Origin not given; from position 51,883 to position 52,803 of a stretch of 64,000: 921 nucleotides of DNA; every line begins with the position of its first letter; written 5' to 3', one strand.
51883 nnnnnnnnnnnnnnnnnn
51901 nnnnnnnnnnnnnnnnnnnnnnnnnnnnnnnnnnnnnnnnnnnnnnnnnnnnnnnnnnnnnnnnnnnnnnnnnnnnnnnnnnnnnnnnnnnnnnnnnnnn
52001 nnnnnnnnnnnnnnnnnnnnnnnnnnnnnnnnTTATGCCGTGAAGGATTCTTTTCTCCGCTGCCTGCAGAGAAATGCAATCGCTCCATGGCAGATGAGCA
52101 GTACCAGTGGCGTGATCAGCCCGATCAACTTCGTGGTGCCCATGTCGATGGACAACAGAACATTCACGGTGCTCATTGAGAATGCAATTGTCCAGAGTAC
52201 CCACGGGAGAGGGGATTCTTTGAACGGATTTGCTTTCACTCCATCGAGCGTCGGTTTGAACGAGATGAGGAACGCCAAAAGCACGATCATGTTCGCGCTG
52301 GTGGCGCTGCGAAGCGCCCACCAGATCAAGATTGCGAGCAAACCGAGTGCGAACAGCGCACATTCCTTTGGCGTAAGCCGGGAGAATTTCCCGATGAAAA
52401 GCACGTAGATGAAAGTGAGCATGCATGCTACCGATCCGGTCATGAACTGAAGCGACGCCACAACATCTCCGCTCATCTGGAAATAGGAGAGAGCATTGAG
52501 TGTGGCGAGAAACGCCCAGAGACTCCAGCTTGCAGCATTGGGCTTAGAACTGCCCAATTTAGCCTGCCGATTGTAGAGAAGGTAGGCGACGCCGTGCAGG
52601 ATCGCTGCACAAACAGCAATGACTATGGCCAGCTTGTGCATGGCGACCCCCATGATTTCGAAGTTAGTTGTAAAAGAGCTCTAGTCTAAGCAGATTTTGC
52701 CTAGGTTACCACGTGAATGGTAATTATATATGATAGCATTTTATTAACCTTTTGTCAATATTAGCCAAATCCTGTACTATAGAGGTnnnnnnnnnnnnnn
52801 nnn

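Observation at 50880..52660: High-GC island 2: three minus-strand genes including tandem paralogous 6-TM proteins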

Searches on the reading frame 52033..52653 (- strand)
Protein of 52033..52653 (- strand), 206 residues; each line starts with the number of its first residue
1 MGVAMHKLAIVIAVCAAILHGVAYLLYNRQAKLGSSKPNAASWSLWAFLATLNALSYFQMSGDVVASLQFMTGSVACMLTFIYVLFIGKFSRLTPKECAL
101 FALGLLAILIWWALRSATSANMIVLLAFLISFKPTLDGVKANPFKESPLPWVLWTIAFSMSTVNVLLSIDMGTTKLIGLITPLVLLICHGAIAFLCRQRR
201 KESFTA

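Call 5: search_protein_families(library=pfam, proteins=[window:52033-52653:-], max_evalue=10)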
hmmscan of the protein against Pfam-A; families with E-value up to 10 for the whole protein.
window:52033-52653:- (206 aa): 2 families
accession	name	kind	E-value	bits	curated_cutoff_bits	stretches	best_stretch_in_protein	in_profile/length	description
PF05961.16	Chordopox_A13L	-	0.099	13.3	24.1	1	9-39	5-35/69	Chordopoxvirus A13L protein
PF03208.24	PRA1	-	1.6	8.7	30.1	1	100-192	45-132/143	PRA1 family protein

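Call 6: search_protein_families(library=phrogs, proteins=[window:52033-52653:-], max_evalue=1)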
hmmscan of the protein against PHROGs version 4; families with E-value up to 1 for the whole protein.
window:52033-52653:- (206 aa): 0 families

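Call 7: search_protein_families(library=ncbifam, proteins=[window:52033-52653:-], max_evalue=1)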
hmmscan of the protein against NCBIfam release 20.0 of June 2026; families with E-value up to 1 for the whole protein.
window:52033-52653:- (206 aa): 1 family
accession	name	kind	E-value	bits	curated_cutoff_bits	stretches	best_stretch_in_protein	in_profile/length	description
NF047872.1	GGDEF_GdpS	equivalog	0.2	10.8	400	1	74-194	57-170/355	GGDEF domain-containing protein GdpS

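Call 9: find_homologous_proteins(query=window:52033-52653:-, max_evalue=0.001)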
Query window:52033-52653:- (206 aa): 48 proteins with E <= 0.001 among 693 candidates.
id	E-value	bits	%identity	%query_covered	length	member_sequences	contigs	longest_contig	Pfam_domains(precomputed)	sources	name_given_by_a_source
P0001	1.6e-124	432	100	98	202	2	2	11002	-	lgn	-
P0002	5.5e-77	276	66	97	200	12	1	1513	-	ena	-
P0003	1.2e-76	275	67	97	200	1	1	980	-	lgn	-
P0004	3.5e-76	274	65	98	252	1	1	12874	-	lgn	-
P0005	5.9e-75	270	66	97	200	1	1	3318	-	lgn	-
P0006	1.0e-74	269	65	97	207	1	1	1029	-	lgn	-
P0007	2.2e-73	265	63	97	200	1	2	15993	-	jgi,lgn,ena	jgi:hypothetical protein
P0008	4.5e-73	264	63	97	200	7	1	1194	-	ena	-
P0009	5.0e-73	263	65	97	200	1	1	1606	-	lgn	-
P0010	8.1e-73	263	64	96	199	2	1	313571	-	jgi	jgi:hypothetical protein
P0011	6.3e-72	260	62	97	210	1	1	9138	-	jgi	jgi:hypothetical protein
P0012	8.9e-72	259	63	89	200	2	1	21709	-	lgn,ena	-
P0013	2.2e-70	255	62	97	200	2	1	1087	-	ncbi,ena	ncbi:MAG: hypothetical protein AAB921_01650 [Patescibacteria group bacterium]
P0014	5.3e-70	254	61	97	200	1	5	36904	-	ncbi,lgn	-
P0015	1.7e-69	252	62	97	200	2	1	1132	-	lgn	-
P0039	1.7e-45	174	45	98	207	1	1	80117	-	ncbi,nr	ncbi:MAG: hypothetical protein HY369_01385 [Candidatus Aenigmarchaeota archaeon]|nr:hypothetical pro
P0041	5.4e-45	172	44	98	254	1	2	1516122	-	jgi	jgi:hypothetical protein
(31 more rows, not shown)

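Call 10: find_encoding_contigs(protein=P0010, flank=5000, max_places=3)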
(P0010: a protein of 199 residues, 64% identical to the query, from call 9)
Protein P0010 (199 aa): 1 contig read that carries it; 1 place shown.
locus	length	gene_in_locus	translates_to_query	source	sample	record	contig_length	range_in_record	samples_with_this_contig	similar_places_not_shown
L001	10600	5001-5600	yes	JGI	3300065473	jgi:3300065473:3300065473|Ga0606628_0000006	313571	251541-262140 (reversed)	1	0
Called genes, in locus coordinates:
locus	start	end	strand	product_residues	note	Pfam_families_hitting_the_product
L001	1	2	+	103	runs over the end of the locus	-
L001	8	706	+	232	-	PF04452:Methyltrans_RNA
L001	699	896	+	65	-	-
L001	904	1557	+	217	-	PF00730:HhH-GPD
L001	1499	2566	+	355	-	PF02547:Queuosine_synth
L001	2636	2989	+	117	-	-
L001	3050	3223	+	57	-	-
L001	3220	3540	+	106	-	PF01588:tRNA_bind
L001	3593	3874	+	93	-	-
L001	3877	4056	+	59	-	-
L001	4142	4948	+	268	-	PF00730:HhH-GPD, PF00633:HHH (weak)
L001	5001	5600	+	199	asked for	-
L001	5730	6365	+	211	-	-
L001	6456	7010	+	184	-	PF04542:Sigma70_r2, PF08281:Sigma70_r4_2, PF04545:Sigma70_r4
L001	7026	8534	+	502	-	-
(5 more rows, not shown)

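Call 11: find_encoding_contigs(protein=P0041, flank=5000, max_places=3)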
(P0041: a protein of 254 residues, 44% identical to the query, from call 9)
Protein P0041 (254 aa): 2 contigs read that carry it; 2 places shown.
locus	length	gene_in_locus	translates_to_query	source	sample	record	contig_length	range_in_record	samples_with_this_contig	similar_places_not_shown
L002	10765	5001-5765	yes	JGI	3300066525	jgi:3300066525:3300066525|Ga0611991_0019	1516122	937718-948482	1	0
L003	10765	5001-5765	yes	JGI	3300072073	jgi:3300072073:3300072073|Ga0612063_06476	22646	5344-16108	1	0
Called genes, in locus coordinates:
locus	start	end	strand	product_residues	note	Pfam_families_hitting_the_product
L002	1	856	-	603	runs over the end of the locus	PF16158:N_BRCA1_IG (faint), PF08486:SpoIID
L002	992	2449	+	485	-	PF01943:Polysacc_synt, PF13440:Polysacc_synt_3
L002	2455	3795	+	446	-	PF04932:Wzy_C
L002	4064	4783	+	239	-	PF02517:Rce1-like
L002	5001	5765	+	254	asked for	-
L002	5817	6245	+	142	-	-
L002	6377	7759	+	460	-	PF00206:Lyase_1, PF08328:ASL_C, PF10397:ADSL_C (weak)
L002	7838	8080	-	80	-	-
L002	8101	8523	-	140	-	-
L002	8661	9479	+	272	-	PF03372:Exo_endo_phos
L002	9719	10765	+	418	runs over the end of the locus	PF07907:YibE_F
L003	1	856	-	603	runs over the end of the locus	PF16158:N_BRCA1_IG (faint), PF08486:SpoIID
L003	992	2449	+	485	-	PF01943:Polysacc_synt, PF13440:Polysacc_synt_3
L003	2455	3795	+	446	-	PF04932:Wzy_C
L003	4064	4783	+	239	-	PF02517:Rce1-like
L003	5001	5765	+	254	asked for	-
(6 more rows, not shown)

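Call 12: find_encoding_contigs(protein=P0001, flank=6000, max_places=3)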
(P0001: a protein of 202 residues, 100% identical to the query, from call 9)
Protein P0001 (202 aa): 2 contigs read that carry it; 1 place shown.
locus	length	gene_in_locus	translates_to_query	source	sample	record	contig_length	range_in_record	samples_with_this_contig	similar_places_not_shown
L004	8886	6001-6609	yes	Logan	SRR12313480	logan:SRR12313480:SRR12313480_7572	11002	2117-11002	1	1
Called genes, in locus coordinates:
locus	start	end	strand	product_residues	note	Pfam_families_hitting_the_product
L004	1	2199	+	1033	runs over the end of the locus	PF02739:5_3_exonuc_N, PF01367:5_3_exonuc, PF01612:DNA_pol_A_exo1, PF22619:DNA_polI_exo1, PF00476:DNA_pol_A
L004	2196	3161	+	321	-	PF06144:DNA_pol3_delta, PF21694:DNA_pol3_delta_C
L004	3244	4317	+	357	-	-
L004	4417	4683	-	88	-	PF01649:Ribosomal_S20p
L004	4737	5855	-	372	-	PF01467:CTP_transf_like, PF01509:TruB_N, PF16198:TruB_C_2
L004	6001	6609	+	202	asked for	-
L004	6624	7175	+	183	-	-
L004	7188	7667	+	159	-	-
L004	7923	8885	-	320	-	?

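Call 24: search_solved_structures(query=A1, max_evalue=10)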
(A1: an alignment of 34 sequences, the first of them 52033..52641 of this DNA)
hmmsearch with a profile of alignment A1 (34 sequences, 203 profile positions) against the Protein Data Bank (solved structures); distinct sequences matched with E-value up to 10: 3.
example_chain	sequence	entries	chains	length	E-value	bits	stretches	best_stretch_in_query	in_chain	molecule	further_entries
4ccn_A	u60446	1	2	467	0.43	13.6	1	16-61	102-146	BIFUNCTIONAL LYSINE-SPECIFIC DEMETHYLASE AND HISTIDYL-HYDROXYLASE NO66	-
9g83_J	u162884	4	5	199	2.9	10.9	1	35-106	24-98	NADH-quinone oxidoreductase subunit J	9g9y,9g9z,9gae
8qby_J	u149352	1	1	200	3.4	10.7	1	35-106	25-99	NADH-quinone oxidoreductase chain 10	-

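Call 31: find_related_loci(query=A1, collection=genome_contigs, flank=6000)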
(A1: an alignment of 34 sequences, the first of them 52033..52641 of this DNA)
Query A1 (202 aa) in genome_contigs; peptide patterns used: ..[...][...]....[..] (x = any residue, [..] = any of these).
56 stretches matched a pattern; 11 encode a relative of the query (tblastn E <= 1e-3); 11 distinct loci.
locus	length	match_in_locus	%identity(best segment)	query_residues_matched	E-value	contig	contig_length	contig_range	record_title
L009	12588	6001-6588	65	1-200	1e-83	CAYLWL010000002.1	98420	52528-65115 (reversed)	MAG TPA_asm: uncultured Candidatus Saccharibacteria bacterium isolate binchicken_co227_1182 genome assembly, contig: NOD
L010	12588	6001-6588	55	1-200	6e-69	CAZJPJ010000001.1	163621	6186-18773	MAG TPA_asm: uncultured Candidatus Saccharibacteria bacterium isolate SRP329715_co1_163 genome assembly, contig: NODE_83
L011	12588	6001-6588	52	1-200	7e-67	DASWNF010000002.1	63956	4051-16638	MAG TPA_asm: Candidatus Paceibacterota bacterium isolate SMAG_U3407 k141_429802, whole genome shotgun sequence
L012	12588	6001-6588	50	3-200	5e-62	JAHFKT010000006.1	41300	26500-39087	MAG: Candidatus Yanofskybacteria bacterium isolate nzgw416 NODE_437_length_41301_cov_3.472924, whole genome shotgun sequ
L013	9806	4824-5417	49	1-202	6e-58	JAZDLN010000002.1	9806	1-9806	MAG: Candidatus Falkowbacteria bacterium isolate MEGAHIT-group-0.601 k141_1099551, whole genome shotgun sequence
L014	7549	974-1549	48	3-199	1e-56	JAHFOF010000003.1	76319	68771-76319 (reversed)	MAG: bacterium isolate nzgw498 NODE_413_length_76320_cov_3.899867, whole genome shotgun sequence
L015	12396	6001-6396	70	1-132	2e-56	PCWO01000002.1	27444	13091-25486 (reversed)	MAG: Candidatus Liptonbacteria bacterium CG11_big_fil_rev_8_21_14_0_20_35_14 CG11_8_21_14_0.20_scaffold_855_c, whole gen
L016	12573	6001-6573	46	8-202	2e-52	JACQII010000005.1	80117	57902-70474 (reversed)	MAG: Candidatus Aenigmatarchaeota archaeon isolate NC_groundwater_1121_Ag_S-0.1um_63_48 S_p1_S3_coassembly_k141_623497,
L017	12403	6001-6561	45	7-198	9e-43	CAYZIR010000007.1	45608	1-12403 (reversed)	MAG TPA_asm: uncultured Candidatus Saccharibacteria bacterium isolate SRP342105_co1_490 genome assembly, contig: NODE_98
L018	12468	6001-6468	45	7-163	3e-41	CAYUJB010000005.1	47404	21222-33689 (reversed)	MAG TPA_asm: uncultured Candidatus Saccharibacteria bacterium isolate ERP113451_co1_18 genome assembly, contig: NODE_631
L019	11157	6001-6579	43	1-198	3e-46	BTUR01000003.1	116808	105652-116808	MAG: Candidatus Campbellbacteria bacterium AMX-MBFR-44 DNA, sequence03, whole genome shotgun sequence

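Call 35: predict_structure(alignment_id=A1)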
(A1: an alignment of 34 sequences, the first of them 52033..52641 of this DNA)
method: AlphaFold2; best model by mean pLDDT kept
length: 202 residues; sequences in the alignment: 34
mean_pLDDT: 92.3   pTM: 0.88
mean pLDDT of the five models: 92.3, 90.8, 90.8, 86.4, 82.0
residues with pLDDT >= 90: 161; 70-90: 36; 50-70: 5; < 50: 0
segments of 3 or more residues with pLDDT < 50: none
pLDDT, mean of each block of 10 residues (from residue 1): 95 97 89 71 92 92 94 91 82 91 96 95 93 94 95 98 92 95 98 96 96
secondary structure, 60 per line:
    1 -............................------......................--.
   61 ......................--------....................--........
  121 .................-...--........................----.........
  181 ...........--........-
elements in order: H2-29 H36-57 H60-82 H91-110 H113-137 H144-167 H172-191 H194-201

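Call 37: fold_search(model_id=the predicted structure, library=pdb)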
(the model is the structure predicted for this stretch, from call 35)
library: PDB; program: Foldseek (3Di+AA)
matches with E <= 10: 290; with E <= 0.001: 0
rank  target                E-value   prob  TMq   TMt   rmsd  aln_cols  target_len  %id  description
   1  6i6j_A                6.4e-03  1.00  0.60  0.59   5.7       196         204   13  Crystal structure of the KDEL receptor bound to synthetic nanobody. (released 2019-02-27)
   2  7rxc_K                8.9e-03  1.00  0.60  0.60   5.8       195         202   13  CryoEM structure of KDELR with Legobody (released 2021-10-06)
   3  8apy_A                9.3e-03  1.00  0.60  0.60   5.8       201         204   12  Crystal structure of the H12A variant of the KDEL receptor bound to sybody (released 2023-08-23)
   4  7oye_A                1.8e-02  1.00  0.58  0.56   5.7       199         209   12  Crystal structure of the KDEL receptor bound to HDEL peptide at pH 7.0 (released 2022-07-13)
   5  6i6h_A                2.5e-02  1.00  0.58  0.57   5.7       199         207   13  Crystal structure of the KDEL receptor in the peptide bound state (released 2019-02-27)
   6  6i6b                  2.6e-02  1.00  0.60  0.60   5.5       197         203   13  Crystal structure of the KDEL receptor in the peptide free state. (released 2019-02-27)
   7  6zxr_A                2.7e-02  1.00  0.56  0.54   5.4       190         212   14  Crystal structure of the KDEL receptor bound to RDEL peptide at pH 6.0 (released 2021-02-24)
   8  6y7v_A                3.0e-02  1.00  0.58  0.56   5.5       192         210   14  Crystal structure of the KDEL receptor bound to HDEL peptide at pH 6.0 (released 2021-02-10)
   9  8dkw_P                7.4e-02  1.00  0.62  0.41   5.8       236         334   11  Cryo-EM structure of cystinosin N288K mutant in a cytosol-open state at pH5.0 (released 2022-09-21)
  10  8dyp_A                1.4e-01  1.00  0.70  0.47   4.3       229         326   12  Crystal structure of human cystine transporter cystinosin (released 2022-11-16)
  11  7zkz_A                2.3e-01  0.93  0.52  0.47   6.5       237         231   10  Crystal structure of cystinosin from Arabidopsis thaliana bound to two nanobodies (released 2022-08-31)
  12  1o5h_B                4.2e-01  0.30  0.25  0.25  16.9       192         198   13  Crystal structure of formiminotetrahydrofolate cyclodeaminase (TM1560) from Thermotoga maritima at 2.80 A resolution (released 2003-09-30)
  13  5ys3_A                4.6e-01  0.16  0.20  0.21  13.4       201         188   12  1.8 angstrom crystal structure of Succinate-Acetate Permease from Citrobacter koseri (released 2018-04-25)
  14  5ys3_B                6.7e-01  0.16  0.22  0.24  13.6       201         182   11  1.8 angstrom crystal structure of Succinate-Acetate Permease from Citrobacter koseri (released 2018-04-25)
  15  7vg4_D                6.7e-01  0.16  0.22  0.22  20.4       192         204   16  10,5-methenyltetrahydrofolate cyclohydrolase from Methylobacterium extorquens AM1 strain (released 2022-07-06)
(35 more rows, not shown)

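Call 38: search_protein_representatives(alignment_id=A1)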
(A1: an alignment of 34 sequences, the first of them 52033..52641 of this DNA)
Query: 34 sequences, 203 profile positions. Proteins with E-value up to 0.001 (for the whole library): 2930; up to 1e-10: 1002; up to 1e-30: 239. The best 150 are listed.
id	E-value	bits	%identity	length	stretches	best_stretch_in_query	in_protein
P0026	5.4e-85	300.7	-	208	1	3-200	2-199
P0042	1.7e-75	269.7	-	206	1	3-200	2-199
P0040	1.7e-75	269.6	-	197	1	2-193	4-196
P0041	6.2e-75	267.8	-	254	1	1-200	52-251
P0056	2.9e-74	265.6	-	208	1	1-199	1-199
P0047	1.3e-67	243.9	-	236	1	1-200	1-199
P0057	3.4e-67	242.5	-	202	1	1-195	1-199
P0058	2.8e-64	233.0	-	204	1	5-197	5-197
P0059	5.5e-64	232.0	-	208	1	1-197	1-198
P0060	1.3e-63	230.8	-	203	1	4-194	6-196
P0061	9.4e-63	228.0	-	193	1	7-192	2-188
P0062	3.0e-62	226.4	-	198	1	1-194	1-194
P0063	2.7e-61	223.2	-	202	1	1-198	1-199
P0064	7.2e-60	218.6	-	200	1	1-196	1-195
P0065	3.6e-59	216.3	-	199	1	3-196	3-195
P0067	5.6e-59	215.7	-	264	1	2-200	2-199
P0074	2.3e-56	207.2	-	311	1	5-201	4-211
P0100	1.5e-48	181.7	-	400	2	11-191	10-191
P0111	2.4e-47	177.7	-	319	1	7-188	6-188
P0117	2.4e-46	174.5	-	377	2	4-186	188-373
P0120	5.5e-46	173.3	-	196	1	3-193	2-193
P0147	5.3e-43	163.5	-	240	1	3-197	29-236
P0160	9.3e-42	159.5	-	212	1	3-192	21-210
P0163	1.2e-41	159.1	-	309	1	4-190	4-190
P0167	1.9e-41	158.4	-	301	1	6-198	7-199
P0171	7.8e-41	156.5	-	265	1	1-192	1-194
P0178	2.4e-40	154.8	-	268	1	3-194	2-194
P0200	5.0e-38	147.3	-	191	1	4-184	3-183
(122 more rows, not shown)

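Call 48: search_protein_families(library=pfam, proteins=[P0100, P0117, P0074, P0111, P0163, P0167, P0067, P0171, P0178, P0147], max_evalue=0.1)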
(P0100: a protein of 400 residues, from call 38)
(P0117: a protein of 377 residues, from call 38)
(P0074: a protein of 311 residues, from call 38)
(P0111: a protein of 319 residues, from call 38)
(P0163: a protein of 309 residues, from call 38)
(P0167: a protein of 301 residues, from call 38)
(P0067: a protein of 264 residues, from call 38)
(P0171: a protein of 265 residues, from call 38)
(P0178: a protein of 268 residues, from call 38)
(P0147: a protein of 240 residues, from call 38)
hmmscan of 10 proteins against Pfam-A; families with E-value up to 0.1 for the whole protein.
P0100 (400 aa): 0 families

P0117 (377 aa): 1 family
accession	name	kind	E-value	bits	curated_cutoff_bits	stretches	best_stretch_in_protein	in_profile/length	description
PF22285.2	DUF6962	-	0.0098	16.4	27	1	194-317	37-160/198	Family of unknown function (DUF6962)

P0074 (311 aa): 0 families

P0111 (319 aa): 0 families

P0163 (309 aa): 0 families

P0167 (301 aa): 0 families

P0067 (264 aa): 0 families

P0171 (265 aa): 0 families

P0178 (268 aa): 0 families

P0147 (240 aa): 1 family
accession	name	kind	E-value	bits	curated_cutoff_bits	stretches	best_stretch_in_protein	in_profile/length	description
PF01312.24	Bac_export_2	-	0.0046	16.7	24.4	1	6-150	3-154/335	FlhB HrpN YscU SpaS Family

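Call 53: find_encoding_contigs(protein=P0039, flank=8000, max_places=2)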
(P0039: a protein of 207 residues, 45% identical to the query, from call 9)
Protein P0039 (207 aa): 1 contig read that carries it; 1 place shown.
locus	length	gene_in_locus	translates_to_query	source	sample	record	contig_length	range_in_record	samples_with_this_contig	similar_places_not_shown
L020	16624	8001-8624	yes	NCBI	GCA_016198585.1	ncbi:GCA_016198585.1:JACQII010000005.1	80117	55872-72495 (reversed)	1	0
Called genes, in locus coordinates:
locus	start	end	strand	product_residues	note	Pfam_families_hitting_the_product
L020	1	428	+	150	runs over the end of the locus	-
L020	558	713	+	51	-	-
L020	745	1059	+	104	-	-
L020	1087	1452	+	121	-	-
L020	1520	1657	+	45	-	-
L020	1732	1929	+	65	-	-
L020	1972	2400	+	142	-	PF00892:EamA (weak)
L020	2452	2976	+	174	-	-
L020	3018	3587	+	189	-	-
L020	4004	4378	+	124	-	-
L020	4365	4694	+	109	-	-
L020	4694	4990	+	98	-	-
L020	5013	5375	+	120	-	-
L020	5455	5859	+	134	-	-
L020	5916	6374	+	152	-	-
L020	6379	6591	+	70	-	-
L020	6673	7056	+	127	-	-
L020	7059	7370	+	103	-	-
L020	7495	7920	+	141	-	-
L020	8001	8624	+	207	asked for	-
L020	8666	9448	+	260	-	-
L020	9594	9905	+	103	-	-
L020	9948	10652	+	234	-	-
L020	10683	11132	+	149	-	-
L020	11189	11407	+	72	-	-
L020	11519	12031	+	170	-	-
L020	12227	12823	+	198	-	-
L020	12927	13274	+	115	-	-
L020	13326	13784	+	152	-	-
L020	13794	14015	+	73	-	-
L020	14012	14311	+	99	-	-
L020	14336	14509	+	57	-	-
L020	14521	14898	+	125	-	-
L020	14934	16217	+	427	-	-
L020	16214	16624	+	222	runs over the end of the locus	PF00899:ThiF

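Call 54: find_related_loci(query=A1, collection=viral_contigs, flank=8000)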
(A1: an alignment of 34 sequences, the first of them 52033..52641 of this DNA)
Query A1 (202 aa) in viral_contigs; peptide patterns used: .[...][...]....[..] (x = any residue, [..] = any of these).
15 stretches matched a pattern, but none encodes a relative of the query by tblastn (E <= 1e-3).

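Call 56: search_dna_similar(query=window:52033-52641:-, collection=phages, mode=protein, max_evalue=0.01)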
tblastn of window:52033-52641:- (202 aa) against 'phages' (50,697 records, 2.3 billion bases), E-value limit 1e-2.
No match.

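Call 58: search_protein_families(library=phrogs, proteins=[L020:14934-16217:+, L020:8666-9448:+, L020:9948-10652:+, L020:12227-12823:+, L020:3018-3587:+, L020:2452-2976:+, L020:11519-12031:+, L020:5916-6374:+, L020:13326-13784:+, L020:10683-11132:+], max_evalue=0.01)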
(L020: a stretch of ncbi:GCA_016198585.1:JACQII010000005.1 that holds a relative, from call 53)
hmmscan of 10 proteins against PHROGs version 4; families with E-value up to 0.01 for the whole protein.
L020:14934-16217:+ (427 aa): 1 family
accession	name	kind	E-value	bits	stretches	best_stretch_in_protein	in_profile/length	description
phrog_5648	-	unknown function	0.0046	18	0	55-89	16-51/78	-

L020:8666-9448:+ (260 aa): 0 families

L020:9948-10652:+ (234 aa): 0 families

L020:12227-12823:+ (198 aa): 1 family
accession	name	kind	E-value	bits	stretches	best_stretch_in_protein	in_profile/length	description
phrog_37209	-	unknown function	0.0011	19.5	1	82-173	150-240/262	-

L020:3018-3587:+ (189 aa): 0 families

L020:2452-2976:+ (174 aa): 0 families

L020:11519-12031:+ (170 aa): 0 families

L020:5916-6374:+ (152 aa): 0 families

L020:13326-13784:+ (152 aa): 0 families

L020:10683-11132:+ (149 aa): 0 families
